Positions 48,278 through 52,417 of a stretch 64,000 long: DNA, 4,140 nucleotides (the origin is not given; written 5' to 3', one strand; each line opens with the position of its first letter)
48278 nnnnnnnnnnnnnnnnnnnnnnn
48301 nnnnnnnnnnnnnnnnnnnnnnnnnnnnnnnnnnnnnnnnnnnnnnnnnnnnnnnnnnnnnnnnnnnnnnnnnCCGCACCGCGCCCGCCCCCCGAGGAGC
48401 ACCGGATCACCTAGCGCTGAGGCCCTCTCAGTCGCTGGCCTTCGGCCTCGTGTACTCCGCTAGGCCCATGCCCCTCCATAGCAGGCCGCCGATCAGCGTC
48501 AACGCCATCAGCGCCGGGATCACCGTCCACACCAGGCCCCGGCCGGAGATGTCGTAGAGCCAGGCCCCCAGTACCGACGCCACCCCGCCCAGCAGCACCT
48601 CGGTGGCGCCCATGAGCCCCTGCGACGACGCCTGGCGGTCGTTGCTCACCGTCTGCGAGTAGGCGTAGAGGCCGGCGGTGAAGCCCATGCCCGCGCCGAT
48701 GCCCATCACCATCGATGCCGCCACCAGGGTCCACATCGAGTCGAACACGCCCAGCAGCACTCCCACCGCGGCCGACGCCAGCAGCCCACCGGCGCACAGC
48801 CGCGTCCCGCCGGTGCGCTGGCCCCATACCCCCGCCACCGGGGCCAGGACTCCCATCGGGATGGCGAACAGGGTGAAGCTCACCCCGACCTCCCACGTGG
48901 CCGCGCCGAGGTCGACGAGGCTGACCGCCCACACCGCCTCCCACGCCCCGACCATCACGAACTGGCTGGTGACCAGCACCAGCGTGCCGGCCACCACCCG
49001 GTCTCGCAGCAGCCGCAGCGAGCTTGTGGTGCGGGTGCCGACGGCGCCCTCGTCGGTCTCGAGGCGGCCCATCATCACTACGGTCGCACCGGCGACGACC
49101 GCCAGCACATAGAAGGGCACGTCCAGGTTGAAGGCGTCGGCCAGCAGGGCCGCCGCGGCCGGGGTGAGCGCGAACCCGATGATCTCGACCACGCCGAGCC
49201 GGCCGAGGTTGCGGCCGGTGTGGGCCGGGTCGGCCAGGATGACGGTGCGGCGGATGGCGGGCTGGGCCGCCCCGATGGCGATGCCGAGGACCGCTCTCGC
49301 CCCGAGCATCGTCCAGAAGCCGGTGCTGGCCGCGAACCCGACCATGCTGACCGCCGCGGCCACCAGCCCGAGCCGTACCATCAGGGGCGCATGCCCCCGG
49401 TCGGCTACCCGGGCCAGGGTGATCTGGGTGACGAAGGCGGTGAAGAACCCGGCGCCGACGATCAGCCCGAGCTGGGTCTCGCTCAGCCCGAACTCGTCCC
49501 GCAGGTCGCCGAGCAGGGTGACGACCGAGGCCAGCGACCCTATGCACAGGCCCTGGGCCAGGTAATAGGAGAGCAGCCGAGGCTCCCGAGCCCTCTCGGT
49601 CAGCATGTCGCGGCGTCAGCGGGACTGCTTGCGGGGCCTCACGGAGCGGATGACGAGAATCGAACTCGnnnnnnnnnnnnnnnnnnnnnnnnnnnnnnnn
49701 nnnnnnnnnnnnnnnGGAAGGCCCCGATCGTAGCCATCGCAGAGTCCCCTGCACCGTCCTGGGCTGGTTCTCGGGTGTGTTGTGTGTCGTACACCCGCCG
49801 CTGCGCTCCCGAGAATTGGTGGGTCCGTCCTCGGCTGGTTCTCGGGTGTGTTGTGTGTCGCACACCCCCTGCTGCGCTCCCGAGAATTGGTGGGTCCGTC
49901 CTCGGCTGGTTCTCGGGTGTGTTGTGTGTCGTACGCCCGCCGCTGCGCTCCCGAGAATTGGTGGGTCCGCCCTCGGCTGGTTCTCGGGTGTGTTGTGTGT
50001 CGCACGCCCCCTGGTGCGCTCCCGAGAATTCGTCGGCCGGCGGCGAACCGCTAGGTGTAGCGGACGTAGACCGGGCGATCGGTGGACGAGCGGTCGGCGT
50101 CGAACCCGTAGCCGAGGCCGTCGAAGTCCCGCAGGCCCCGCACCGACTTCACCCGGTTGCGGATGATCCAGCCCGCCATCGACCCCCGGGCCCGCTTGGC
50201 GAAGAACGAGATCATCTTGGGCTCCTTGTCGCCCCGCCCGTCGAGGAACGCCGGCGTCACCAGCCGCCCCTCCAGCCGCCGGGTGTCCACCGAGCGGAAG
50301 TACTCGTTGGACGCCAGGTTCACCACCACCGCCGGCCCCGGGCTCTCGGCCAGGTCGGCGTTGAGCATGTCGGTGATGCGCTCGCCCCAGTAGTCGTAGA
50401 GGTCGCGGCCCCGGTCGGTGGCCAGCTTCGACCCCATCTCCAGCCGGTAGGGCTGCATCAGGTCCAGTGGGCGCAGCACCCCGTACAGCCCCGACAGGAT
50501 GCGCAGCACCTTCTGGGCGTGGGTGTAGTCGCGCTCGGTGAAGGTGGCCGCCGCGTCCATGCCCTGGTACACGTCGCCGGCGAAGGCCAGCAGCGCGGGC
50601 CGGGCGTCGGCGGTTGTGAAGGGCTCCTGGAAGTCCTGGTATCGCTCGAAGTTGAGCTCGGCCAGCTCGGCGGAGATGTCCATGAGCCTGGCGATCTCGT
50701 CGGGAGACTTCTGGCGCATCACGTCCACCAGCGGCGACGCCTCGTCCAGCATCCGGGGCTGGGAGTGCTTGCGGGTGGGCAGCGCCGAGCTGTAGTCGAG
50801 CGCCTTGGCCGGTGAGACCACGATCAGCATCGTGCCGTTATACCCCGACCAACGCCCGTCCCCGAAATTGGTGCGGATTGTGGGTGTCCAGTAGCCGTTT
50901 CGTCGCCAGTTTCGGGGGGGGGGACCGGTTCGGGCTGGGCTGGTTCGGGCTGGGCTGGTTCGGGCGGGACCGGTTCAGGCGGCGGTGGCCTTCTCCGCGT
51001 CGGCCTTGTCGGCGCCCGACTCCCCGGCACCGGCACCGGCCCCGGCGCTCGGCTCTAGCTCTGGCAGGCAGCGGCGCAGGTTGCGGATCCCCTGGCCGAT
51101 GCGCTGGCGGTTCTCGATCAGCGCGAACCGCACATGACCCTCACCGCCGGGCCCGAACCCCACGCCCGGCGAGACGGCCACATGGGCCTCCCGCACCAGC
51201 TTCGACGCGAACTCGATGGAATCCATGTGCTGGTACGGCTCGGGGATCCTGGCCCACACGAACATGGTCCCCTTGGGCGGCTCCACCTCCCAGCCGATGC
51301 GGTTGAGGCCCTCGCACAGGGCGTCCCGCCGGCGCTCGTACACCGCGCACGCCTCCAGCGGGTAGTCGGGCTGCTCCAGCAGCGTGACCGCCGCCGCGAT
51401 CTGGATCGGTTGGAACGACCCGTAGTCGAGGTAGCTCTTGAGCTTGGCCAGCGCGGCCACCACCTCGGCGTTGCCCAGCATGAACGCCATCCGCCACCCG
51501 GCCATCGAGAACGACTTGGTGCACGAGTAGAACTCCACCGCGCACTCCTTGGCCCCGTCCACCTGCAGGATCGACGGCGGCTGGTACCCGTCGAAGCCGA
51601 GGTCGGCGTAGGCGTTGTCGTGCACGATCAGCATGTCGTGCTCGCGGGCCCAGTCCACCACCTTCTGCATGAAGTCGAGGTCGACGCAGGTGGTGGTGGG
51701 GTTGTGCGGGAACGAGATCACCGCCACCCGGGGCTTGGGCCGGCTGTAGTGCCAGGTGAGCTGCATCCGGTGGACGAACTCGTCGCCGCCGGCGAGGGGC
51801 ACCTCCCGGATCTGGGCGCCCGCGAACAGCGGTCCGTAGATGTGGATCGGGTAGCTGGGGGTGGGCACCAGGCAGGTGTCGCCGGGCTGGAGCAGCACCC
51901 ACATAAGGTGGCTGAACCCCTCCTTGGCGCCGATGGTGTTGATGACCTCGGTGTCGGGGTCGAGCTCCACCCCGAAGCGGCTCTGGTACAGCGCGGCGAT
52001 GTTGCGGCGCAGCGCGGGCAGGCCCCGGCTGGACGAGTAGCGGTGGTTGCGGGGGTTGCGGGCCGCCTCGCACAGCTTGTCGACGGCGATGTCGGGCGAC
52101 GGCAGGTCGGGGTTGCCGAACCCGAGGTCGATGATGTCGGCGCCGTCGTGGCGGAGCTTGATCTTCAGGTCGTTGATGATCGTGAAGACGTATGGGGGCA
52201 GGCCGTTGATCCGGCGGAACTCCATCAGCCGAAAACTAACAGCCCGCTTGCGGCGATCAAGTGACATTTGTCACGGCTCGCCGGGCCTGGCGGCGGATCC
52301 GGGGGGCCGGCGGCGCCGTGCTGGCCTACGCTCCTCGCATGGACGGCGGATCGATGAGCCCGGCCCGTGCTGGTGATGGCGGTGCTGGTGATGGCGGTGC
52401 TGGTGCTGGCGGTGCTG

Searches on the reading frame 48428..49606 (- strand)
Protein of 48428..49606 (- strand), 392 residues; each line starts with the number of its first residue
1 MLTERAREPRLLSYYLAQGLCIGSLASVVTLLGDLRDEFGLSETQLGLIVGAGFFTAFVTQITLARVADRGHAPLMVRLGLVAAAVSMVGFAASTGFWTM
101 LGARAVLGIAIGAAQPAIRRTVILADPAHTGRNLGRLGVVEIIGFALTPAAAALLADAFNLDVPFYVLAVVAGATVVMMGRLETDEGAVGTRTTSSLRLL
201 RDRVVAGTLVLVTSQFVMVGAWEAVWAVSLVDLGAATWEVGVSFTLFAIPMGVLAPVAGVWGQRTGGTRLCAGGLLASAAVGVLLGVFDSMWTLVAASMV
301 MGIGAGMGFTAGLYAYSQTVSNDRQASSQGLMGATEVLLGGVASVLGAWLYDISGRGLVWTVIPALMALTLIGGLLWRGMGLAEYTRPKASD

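Call 67: search_protein_families(library=pfam, proteins=[window:48428-49606:-], max_evalue=0.00001)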
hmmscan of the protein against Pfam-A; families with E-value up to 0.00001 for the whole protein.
window:48428-49606:- (392 aa): 2 families
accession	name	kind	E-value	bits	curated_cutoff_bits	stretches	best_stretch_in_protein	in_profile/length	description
PF07690.21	MFS_1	-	9.3e-34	117.3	33.4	2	16-218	3-214/347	Major Facilitator Superfamily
PF12832.13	MFS_1_like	-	7.1e-12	45.5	25.2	1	38-360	28-371/373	MFS_1 like family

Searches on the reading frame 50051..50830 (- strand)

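Call 68: search_protein_families(library=pfam, proteins=[window:50051-50830:-], max_evalue=0.00001)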
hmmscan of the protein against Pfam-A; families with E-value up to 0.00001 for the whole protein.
window:50051-50830:- (259 aa): 1 family
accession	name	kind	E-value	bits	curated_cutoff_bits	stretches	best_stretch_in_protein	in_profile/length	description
PF03883.20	H2O2_YaaD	-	2.2e-82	276.6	29.6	1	1-246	1-235/236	Peroxide stress protein YaaA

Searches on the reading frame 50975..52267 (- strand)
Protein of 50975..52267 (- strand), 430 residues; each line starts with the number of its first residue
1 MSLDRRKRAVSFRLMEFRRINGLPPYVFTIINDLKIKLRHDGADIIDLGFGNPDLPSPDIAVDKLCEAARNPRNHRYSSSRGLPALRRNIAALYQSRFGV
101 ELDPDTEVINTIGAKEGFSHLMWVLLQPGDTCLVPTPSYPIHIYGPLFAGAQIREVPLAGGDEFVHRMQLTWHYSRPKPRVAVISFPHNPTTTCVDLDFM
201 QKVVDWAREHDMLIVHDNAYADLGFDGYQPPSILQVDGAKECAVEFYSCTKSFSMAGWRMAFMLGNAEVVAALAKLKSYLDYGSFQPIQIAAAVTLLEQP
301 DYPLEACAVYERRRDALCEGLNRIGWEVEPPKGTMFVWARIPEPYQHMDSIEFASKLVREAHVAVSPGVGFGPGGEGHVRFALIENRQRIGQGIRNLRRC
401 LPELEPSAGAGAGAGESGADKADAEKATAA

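Call 67: search_protein_families(library=pfam, proteins=[window:50975-52267:-], max_evalue=0.00001)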
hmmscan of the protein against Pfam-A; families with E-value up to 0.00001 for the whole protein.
window:50975-52267:- (430 aa): 1 family
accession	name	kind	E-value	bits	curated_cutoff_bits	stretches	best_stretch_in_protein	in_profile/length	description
PF00155.27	Aminotran_1_2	-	1.3e-51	176.4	19.7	1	44-382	2-345/361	Aminotransferase class I and II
